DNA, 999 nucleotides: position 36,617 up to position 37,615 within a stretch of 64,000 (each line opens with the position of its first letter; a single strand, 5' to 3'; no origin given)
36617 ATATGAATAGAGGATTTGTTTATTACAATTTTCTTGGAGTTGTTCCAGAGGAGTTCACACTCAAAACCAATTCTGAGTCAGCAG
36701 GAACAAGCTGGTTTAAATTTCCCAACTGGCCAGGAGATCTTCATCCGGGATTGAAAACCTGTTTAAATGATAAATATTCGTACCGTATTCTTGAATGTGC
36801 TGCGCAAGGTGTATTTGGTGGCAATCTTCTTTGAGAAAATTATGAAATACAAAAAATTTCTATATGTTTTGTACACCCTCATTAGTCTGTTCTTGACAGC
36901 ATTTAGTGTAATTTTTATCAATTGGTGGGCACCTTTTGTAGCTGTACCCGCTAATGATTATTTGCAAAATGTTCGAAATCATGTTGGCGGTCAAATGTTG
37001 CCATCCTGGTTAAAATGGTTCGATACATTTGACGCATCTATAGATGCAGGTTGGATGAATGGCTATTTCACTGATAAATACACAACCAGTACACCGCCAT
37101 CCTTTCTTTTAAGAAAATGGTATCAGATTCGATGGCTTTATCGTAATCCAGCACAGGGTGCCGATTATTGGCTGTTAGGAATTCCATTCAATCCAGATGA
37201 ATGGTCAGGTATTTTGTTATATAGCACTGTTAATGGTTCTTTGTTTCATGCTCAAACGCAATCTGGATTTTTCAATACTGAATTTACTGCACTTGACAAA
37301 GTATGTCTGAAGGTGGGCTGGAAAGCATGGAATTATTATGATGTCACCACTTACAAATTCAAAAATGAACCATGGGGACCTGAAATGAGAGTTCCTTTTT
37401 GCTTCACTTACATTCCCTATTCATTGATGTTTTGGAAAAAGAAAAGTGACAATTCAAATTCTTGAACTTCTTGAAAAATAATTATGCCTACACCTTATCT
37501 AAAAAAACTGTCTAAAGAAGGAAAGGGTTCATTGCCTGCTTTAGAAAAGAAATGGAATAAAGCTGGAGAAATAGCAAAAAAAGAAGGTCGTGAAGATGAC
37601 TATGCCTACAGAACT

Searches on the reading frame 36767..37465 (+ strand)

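Call 109: search_protein_families(library=phrogs, proteins=[window:36767-37465:+], max_evalue=0.001)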
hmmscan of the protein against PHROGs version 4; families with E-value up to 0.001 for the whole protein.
window:36767-37465:+ (232 aa): 1 family
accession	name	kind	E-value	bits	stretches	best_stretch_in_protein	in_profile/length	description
phrog_2143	-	unknown function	2.5e-06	28.5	1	32-141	4-101/186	-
